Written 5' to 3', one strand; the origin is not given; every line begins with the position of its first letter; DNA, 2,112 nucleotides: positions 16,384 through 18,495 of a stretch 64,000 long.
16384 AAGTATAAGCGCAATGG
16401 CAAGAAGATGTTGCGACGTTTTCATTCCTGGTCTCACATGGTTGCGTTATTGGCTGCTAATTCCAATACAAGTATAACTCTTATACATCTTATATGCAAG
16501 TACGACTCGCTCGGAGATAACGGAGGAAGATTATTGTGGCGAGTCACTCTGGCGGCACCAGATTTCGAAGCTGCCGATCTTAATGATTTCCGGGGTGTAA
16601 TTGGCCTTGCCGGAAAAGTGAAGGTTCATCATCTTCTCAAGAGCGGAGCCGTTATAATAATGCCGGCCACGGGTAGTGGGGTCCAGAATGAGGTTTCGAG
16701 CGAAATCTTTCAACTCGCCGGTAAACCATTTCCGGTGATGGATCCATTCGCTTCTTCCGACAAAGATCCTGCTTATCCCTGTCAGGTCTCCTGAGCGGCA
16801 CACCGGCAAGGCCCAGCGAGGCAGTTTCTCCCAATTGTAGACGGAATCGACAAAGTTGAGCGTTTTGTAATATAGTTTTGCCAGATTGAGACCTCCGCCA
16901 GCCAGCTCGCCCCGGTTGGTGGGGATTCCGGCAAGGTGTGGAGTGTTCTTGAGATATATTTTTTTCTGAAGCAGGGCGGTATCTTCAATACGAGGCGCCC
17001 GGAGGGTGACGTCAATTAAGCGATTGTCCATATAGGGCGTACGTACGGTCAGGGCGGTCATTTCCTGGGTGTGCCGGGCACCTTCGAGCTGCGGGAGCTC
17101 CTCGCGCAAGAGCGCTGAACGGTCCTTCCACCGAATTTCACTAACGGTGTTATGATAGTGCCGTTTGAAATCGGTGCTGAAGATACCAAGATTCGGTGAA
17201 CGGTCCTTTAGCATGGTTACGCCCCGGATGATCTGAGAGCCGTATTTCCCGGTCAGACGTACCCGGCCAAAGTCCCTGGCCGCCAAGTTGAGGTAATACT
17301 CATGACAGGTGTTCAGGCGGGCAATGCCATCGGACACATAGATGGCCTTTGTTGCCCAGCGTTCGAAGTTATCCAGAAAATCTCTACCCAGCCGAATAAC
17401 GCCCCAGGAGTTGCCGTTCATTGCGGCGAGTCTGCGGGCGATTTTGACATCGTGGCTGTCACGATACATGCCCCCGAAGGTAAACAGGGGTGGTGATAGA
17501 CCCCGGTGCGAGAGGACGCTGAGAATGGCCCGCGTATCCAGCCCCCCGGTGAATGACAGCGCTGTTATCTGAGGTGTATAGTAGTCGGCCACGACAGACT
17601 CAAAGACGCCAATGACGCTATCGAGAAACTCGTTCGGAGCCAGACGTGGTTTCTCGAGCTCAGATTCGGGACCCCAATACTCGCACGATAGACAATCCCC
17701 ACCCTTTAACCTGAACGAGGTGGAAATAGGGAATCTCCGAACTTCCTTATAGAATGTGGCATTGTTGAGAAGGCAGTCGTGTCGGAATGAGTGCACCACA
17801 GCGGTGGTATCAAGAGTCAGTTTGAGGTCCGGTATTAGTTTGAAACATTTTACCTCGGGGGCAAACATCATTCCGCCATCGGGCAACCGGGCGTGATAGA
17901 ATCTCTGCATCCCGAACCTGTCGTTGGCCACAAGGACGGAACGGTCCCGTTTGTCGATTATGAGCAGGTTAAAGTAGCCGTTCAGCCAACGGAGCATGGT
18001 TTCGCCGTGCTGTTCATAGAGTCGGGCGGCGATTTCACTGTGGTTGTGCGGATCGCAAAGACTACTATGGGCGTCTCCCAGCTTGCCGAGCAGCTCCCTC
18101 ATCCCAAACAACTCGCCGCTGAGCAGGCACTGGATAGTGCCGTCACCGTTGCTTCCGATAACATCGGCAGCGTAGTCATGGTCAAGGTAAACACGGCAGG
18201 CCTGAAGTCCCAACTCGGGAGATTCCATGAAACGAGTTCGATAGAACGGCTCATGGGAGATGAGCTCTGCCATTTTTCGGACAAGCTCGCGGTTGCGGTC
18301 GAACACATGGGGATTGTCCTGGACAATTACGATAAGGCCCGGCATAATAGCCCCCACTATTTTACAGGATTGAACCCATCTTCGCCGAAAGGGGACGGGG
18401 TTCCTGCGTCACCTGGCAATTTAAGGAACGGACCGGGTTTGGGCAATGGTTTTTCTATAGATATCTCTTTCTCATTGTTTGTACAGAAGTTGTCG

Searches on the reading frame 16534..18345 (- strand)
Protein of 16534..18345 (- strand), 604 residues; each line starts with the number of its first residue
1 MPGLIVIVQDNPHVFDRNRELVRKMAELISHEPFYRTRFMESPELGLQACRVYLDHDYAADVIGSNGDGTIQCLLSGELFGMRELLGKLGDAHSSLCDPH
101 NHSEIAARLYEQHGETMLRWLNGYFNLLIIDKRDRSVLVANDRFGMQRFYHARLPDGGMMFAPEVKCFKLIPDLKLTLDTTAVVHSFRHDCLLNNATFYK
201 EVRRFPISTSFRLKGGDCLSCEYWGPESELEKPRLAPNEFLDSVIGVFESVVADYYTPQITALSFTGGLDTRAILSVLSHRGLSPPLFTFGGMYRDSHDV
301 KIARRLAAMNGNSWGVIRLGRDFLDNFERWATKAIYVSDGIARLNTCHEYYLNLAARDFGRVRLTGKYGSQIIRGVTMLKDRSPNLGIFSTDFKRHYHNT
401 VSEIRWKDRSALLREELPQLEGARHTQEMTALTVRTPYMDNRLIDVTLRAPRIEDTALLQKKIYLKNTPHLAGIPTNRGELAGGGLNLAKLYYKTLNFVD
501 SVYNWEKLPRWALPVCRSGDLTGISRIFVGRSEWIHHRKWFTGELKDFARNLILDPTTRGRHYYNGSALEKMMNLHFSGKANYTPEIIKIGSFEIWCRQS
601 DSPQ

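Call 11: search_protein_families(library=pfam, proteins=[window:16534-18345:-], max_evalue=0.01)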
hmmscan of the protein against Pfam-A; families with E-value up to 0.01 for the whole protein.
window:16534-18345:- (604 aa): 3 families
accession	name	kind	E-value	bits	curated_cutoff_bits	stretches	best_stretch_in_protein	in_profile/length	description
PF13537.11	GATase_7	-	1.9e-14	54.1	25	1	66-168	19-121/123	Glutamine amidotransferase domain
PF00733.27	Asn_synthase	-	5.6e-11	43.1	21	1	538-597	293-353/354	Asparagine synthase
PF13522.11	GATase_6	-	2.1e-08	34.7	27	1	68-163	36-129/130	Glutamine amidotransferase domain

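Call 12: search_protein_families(library=ncbifam, proteins=[window:16534-18345:-], max_evalue=0.01)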
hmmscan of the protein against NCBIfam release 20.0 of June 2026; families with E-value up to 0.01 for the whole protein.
window:16534-18345:- (604 aa): 5 families
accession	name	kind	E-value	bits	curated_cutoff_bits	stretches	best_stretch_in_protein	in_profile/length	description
TIGR03108.1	eps_aminotran_1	hypoth_equivalog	6.1e-27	94.6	816.9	1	5-284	5-284/628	XrtA/PEP-CTERM system amidotransferase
TIGR01536.1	asn_synth_AEB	equivalog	1.5e-24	86.9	267.1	1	70-351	70-344/517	asparagine synthase (glutamine-hydrolyzing)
NF033535.1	lass_lactam_cya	exception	1.5e-14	53.5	525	1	102-277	100-275/668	lasso peptide isopeptide bond-forming cyclase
TIGR03104.1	trio_amidotrans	equivalog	3e-14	52.2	570.1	1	100-284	98-286/589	N-acetylglutaminylglutamine amidotransferase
NF006949.0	PRK09431.1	equivalog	3.7e-12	45.5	499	1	66-168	65-165/554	asparagine synthase B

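Call 14: find_homologous_proteins(query=window:16534-18345:-, max_evalue=1e-20)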
Query window:16534-18345:- (604 aa): 521 proteins with E <= 1e-20 among 8000 candidates; the best 120 are listed.
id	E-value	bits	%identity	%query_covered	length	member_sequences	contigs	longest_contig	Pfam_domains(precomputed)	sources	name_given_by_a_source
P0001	0.0e+0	1423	100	100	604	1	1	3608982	PF00733.28,PF13522.12,PF13537.12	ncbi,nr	ncbi:MAG: hypothetical protein JSV52_14435 [Candidatus Zixiibacteriota bacterium]|nr:MAG: hypothetic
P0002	0.0e+0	1198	84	100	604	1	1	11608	PF00733.28,PF13522.12,PF13537.12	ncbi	-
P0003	0.0e+0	1033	75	95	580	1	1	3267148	PF00733.28,PF13522.12,PF13537.12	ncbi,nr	ncbi:MAG: hypothetical protein JSU74_04150 [Candidatus Zixiibacteriota bacterium]|nr:MAG: hypothetic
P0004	5.5e-269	912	66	100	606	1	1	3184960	PF00733.28,PF13522.12,PF13537.12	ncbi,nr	ncbi:MAG: hypothetical protein JSW34_10265 [Candidatus Zixiibacteriota bacterium]|nr:MAG: hypothetic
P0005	8.3e-266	901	64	99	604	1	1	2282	PF00733.28,PF13522.12,PF13537.12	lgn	-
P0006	1.5e-262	891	65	100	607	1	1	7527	PF00733.28,PF13522.12,PF13537.12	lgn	-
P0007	2.4e-223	761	56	99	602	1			PF00733.28,PF13522.12,PF13537.12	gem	-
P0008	4.2e-201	688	56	87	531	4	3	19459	PF00733.28,PF13522.12,PF13537.12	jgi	jgi:asparagine synthase (glutamine-hydrolysing)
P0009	2.9e-193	662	50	100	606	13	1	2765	PF00733.28,PF13522.12,PF13537.12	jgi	jgi:asparagine synthase (glutamine-hydrolysing)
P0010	3.4e-183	628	48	99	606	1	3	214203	PF00733.28,PF13522.12,PF13537.12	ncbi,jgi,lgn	jgi:asparagine synthase (glutamine-hydrolysing)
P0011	1.1e-174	600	46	99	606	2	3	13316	PF13522.12,PF13537.12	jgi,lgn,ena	jgi:asparagine synthase (glutamine-hydrolysing)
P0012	3.6e-170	585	45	100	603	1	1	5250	PF12481.14,PF00733.28,PF13522.12,PF13537.12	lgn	-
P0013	2.1e-167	576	45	100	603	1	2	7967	PF00733.28,PF13522.12,PF13537.12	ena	-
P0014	1.5e-160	554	45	95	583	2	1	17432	PF00733.28,PF13522.12,PF13537.12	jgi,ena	jgi:asparagine synthase (glutamine-hydrolysing)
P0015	2.8e-158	546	44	99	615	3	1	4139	PF00733.28,PF13522.12,PF13537.12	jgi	jgi:asparagine synthase (glutamine-hydrolysing)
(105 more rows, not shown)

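Call 16: find_encoding_contigs(protein=P0002, flank=6000, max_places=2)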
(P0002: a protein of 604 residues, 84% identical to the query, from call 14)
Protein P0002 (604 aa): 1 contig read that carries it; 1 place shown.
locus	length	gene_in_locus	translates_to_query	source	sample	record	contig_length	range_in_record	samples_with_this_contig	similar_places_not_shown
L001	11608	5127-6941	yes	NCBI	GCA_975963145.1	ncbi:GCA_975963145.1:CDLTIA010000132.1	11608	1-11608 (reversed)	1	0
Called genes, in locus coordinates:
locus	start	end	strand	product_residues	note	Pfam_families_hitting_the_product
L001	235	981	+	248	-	-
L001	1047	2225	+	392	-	PF00149:Metallophos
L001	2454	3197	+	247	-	-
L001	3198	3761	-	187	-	-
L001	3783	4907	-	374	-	-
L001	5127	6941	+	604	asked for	PF13522:GATase_6, PF13537:GATase_7, PF00733:Asn_synthase (faint)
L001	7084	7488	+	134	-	-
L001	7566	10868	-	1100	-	PF05175:MTS (weak), PF01564:Spermine_synth, PF13432:TPR_16 (weak), PF14559:TPR_19 (weak), PF07719:TPR_2 (weak), PF13414:TPR_11 (weak), PF13424:TPR_12, PF00515:TPR_1 (weak), +16 more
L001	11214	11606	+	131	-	?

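Call 17: find_encoding_contigs(protein=P0003, flank=6000, max_places=2)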
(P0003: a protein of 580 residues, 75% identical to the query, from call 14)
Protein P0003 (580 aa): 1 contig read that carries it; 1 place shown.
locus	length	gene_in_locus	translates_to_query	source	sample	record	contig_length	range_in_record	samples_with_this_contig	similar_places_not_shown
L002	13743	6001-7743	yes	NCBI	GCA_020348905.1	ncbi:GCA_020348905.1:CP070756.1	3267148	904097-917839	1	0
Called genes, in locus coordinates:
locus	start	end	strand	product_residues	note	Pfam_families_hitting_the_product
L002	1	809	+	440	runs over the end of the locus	PF25919:BSH_CusB, PF25973:BSH_CzcB, PF25869:3HB_CusB, PF25954:Beta-barrel_RND_2, PF25975:CzcB_C, PF25989:YknX_C (weak), PF19335:HMBD (weak)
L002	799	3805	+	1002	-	PF00873:ACR_tran, PF03176:MMPL (faint)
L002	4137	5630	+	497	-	PF01875:Memo, PF01871:AMMECR1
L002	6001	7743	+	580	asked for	PF13522:GATase_6 (weak), PF13537:GATase_7, PF00733:Asn_synthase (faint)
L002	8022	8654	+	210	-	PF00154:RecA_N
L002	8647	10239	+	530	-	PF00817:IMS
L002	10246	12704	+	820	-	PF02811:PHP, PF07733:DNA_pol3_alpha, PF17657:DNA_pol3_finger, PF14579:HHH_6 (weak)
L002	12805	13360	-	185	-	PF00181:Ribosomal_L2_N, PF03947:Ribosomal_L2_C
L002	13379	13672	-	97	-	PF00276:Ribosomal_L23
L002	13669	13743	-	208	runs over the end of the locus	PF00573:Ribosomal_L4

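Call 18: find_encoding_contigs(protein=P0004, flank=6000, max_places=2)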
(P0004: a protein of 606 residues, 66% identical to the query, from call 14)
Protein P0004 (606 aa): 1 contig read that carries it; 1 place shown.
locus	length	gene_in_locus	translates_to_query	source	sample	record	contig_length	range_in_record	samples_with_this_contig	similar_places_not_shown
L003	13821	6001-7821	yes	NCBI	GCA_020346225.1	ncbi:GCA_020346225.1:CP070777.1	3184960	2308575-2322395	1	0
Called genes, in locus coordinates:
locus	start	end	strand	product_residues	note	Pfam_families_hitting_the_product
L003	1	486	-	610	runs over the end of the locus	PF13231:PMT_2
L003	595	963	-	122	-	-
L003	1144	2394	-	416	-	PF12797:Fer4_2 (faint), PF12837:Fer4_6 (faint), PF13237:Fer4_10 (weak), PF00037:Fer4 (weak), PF12838:Fer4_7 (weak), PF13187:Fer4_9 (weak)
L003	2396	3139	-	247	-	PF08713:DNA_alkylation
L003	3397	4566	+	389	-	PF13650:Asp_protease_2 (faint), PF17820:PDZ_6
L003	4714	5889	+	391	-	PF00149:Metallophos, PF12850:Metallophos_2 (faint)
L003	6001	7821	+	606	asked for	PF13522:GATase_6 (weak), PF13537:GATase_7, PF00733:Asn_synthase (faint)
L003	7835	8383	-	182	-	PF12797:Fer4_2 (faint), PF13237:Fer4_10 (weak), PF14697:Fer4_21, PF12838:Fer4_7, PF13187:Fer4_9 (weak), PF25160:LdpA_Fe-S-bd (weak), PF00037:Fer4 (weak)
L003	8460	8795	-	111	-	PF13601:HTH_34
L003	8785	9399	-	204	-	-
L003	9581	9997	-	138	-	PF12869:tRNA_anti-like (weak)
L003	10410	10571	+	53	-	-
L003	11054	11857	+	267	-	-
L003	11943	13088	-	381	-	PF02771:Acyl-CoA_dh_N, PF02770:Acyl-CoA_dh_M, PF00441:Acyl-CoA_dh_1, PF08028:Acyl-CoA_dh_2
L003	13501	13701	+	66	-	PF12797:Fer4_2 (faint), PF12837:Fer4_6 (faint), PF13237:Fer4_10 (faint), PF14697:Fer4_21 (faint), PF25160:LdpA_Fe-S-bd (faint), PF12838:Fer4_7, PF13187:Fer4_9 (weak), PF00037:Fer4 (weak), +2 more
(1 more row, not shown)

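Call 22: find_related_loci(query=A3, collection=genome_contigs, flank=4000)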
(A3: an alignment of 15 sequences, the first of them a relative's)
Query A3 (604 aa) in genome_contigs; peptide patterns used: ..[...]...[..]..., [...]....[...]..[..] (x = any residue, [..] = any of these).
50 stretches matched a pattern; 48 encode a relative of the query (tblastn E <= 1e-3); 48 distinct loci.
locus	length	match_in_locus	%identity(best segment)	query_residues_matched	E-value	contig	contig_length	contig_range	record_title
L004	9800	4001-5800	75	1-598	0e+0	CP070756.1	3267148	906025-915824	MAG: Candidatus Zixiibacteriota bacterium isolate bin295 chromosome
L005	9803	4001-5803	65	1-603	0e+0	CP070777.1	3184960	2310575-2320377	MAG: Candidatus Zixiibacteriota bacterium isolate bin19 chromosome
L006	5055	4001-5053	39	1-351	3e-83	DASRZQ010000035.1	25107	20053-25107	MAG TPA_asm: Geobacteraceae bacterium isolate SMAG_U14672 k141_337151, whole genome shotgun sequence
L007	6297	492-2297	32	1-598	5e-81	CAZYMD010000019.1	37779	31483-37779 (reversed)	MAG TPA_asm: uncultured Pirellulales bacterium isolate SRP178699_co2_445 genome assembly, contig: NODE_429_length_37779_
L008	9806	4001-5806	30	1-599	3e-76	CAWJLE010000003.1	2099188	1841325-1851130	MAG: uncultured Chloroflexia bacterium isolate MFD02416.bin.2.92 genome assembly, contig: contig_69923, whole genome sho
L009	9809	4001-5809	29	1-598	4e-76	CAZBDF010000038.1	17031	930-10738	MAG TPA_asm: uncultured Lentimicrobiaceae bacterium isolate binchicken_co243_188 genome assembly, contig: NODE_2656_leng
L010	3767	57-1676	32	66-598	2e-75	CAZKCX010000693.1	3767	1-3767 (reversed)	MAG TPA_asm: uncultured Planctomycetales bacterium isolate SRP141376_co2_370 genome assembly, contig: NODE_37582_length_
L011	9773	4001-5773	29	1-595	2e-71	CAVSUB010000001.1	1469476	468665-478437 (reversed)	MAG: uncultured Acidobacteriota bacterium isolate MFD06298.bin.1.233 genome assembly, contig: contig_15423, whole genome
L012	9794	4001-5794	27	1-594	2e-70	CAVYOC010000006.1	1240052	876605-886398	MAG: uncultured Acidobacteriaceae bacterium isolate MFD05841.bin.2.110 genome assembly, contig: contig_39945, whole geno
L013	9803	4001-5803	27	1-595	3e-70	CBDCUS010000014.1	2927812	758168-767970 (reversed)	MAG: Candidatus Scalinduaceae bacterium isolate 06c2e644-e4ca-4b95-b966-bf5aaa188cb2 genome assembly, contig: contig_14,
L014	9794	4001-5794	29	1-598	3e-69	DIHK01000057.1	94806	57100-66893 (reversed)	MAG TPA_asm: Nitrospira sp. UBA5698 UBA5698_contig_231, whole genome shotgun sequence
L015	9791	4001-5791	30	1-594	1e-68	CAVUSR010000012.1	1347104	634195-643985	MAG: uncultured Acidobacteriota bacterium isolate MFD00964.bin.1.294 genome assembly, contig: contig_45140, whole genome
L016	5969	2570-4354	28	1-598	6e-68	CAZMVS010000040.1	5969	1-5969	MAG TPA_asm: uncultured Planctomycetales bacterium isolate SRP067234_co1_13 genome assembly, contig: k99_289155, whole g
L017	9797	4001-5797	29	1-595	6e-68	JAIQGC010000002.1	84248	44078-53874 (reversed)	MAG: Terriglobia bacterium isolate SRVP_33 SRVP18_hole-7m-from-trench_1_80cm_scaffold_132, whole genome shotgun sequence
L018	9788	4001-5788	30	1-598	9e-68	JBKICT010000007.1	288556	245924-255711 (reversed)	MAG: Acidobacteriota bacterium isolate bins.75 NODE_87_length_288556_cov_4.467853, whole genome shotgun sequence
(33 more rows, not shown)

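Call 23: find_related_loci(query=A3, collection=metagenome_contigs, flank=4000)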
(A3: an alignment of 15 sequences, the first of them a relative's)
Query A3 (604 aa) in metagenome_contigs; peptide patterns used: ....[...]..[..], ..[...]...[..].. (x = any residue, [..] = any of these).
231 stretches matched a pattern; 136 encode a relative of the query (tblastn E <= 1e-3); the best 80 are kept; 80 distinct loci.
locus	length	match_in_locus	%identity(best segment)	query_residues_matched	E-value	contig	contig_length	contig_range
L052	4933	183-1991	54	1-601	0e+0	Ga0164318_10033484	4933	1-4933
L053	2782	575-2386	46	1-600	0e+0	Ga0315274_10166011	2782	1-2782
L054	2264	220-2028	32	1-598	1e-86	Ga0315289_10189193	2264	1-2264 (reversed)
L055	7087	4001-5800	32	1-595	2e-78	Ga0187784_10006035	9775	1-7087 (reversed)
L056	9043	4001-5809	30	1-598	4e-78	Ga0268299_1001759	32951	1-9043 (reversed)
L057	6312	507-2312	31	1-598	1e-76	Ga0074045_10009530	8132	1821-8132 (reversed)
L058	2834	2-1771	32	3-587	1e-77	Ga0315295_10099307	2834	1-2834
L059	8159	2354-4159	31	1-598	7e-76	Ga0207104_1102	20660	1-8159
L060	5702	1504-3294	30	1-595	3e-76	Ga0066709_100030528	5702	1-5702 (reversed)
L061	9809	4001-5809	29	1-598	6e-76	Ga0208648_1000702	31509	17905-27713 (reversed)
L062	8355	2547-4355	30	1-598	1e-74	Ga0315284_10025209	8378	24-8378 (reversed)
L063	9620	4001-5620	31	66-598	2e-74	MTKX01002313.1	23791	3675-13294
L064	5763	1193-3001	29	1-598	2e-74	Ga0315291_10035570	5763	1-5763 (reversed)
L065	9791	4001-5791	30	1-594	8e-74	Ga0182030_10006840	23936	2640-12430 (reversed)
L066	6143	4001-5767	29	22-595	1e-72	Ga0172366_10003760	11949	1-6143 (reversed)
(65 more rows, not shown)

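Call 24: find_encoding_contigs(protein=P0006, flank=5000, max_places=2)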
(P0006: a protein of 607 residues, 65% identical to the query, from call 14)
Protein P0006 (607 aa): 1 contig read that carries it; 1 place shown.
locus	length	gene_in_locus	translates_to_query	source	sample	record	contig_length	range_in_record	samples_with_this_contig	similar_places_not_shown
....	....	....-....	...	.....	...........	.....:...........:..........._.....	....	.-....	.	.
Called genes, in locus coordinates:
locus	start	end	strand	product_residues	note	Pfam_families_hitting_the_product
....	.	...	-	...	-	?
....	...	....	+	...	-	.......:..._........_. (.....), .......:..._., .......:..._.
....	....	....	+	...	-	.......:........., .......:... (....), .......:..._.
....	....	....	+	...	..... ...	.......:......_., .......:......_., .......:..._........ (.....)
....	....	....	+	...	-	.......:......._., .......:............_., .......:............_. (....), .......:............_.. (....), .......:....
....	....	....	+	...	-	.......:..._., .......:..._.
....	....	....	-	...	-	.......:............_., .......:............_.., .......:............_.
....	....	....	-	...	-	?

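Call 25: find_encoding_contigs(protein=P0005, flank=5000, max_places=2)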
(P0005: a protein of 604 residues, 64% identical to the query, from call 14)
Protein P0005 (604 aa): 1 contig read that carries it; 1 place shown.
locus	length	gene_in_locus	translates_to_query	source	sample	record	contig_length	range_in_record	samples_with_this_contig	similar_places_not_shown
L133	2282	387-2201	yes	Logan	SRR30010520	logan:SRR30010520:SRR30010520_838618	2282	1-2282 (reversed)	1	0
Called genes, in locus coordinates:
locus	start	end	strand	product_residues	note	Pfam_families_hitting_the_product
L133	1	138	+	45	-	?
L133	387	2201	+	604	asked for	PF13522:GATase_6, PF13537:GATase_7, PF00733:Asn_synthase (faint)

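Call 45: search_protein_families(library=padloc, proteins=[window:16534-18345:-], max_evalue=0.01)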
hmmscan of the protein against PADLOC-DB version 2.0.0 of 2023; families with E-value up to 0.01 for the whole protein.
window:16534-18345:- (604 aa): 0 families

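Call 57: find_encoding_contigs(protein=P0010, flank=3000, max_places=1)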
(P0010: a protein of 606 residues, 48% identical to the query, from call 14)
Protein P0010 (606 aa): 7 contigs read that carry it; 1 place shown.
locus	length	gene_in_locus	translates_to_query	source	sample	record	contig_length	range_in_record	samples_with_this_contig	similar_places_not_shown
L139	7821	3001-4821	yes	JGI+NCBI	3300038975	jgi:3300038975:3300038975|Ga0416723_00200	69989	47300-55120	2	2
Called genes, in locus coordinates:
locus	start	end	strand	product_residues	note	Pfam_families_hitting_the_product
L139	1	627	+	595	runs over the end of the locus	PF05593:RHS_repeat (faint), PF25023:TEN_YD-shell, PF03527:RHS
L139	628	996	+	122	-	-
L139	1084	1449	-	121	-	-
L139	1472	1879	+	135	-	PF05973:Gp49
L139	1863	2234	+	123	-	PF13744:HTH_37 (weak), PF13560:HTH_31 (weak), PF01381:HTH_3 (weak)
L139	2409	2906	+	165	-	-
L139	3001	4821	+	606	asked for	PF13522:GATase_6 (weak), PF13537:GATase_7, PF00733:Asn_synthase (faint)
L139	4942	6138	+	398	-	PF00155:Aminotran_1_2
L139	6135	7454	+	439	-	PF03447:NAD_binding_3, PF00742:Homoserine_dh, PF01842:ACT, PF22629:ACT_AHAS_ss (weak)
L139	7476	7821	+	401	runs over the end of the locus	PF01676:Metalloenzyme, PF10143:PhosphMutase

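Call 58: find_encoding_contigs(protein=P0013, flank=3000, max_places=1)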
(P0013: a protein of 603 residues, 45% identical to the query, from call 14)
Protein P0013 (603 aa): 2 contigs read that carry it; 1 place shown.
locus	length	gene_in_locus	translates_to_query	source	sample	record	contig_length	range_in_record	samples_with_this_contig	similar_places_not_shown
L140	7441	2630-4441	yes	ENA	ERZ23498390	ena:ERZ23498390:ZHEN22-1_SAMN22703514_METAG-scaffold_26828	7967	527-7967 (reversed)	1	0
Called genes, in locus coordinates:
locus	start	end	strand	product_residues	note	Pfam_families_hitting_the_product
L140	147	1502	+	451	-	PF01408:GFO_IDH_MocA, PF19051:GFO_IDH_MocA_C2, PF22725:GFO_IDH_MocA_C3 (weak), PF19051:GFO_IDH_MocA_C2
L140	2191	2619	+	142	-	PF00665:rve, PF24764:rva_4 (faint)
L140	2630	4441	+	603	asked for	PF13522:GATase_6 (weak), PF13537:GATase_7, PF00733:Asn_synthase (faint)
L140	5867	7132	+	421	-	PF00083:Sugar_tr, PF07690:MFS_1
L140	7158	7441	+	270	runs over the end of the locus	?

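Call 59: find_encoding_contigs(protein=P0014, flank=3000, max_places=1)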
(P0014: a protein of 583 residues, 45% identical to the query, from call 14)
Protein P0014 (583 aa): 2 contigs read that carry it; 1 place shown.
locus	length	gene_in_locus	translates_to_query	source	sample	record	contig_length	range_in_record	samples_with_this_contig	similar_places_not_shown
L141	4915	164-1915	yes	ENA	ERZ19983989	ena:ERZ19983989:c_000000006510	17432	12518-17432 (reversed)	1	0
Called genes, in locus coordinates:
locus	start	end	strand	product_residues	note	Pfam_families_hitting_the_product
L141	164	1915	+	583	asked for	PF13522:GATase_6, PF13537:GATase_7, PF00733:Asn_synthase (faint)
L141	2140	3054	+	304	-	PF01522:Polysacc_deac_1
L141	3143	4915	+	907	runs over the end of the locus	PF07581:Glug (faint), PF00041:fn3 (faint), PF25059:FN3_DSCAM-DSCAML_C (faint), PF25788:Ig_Rha78A_N (faint), PF24489:Ig_J_second (faint)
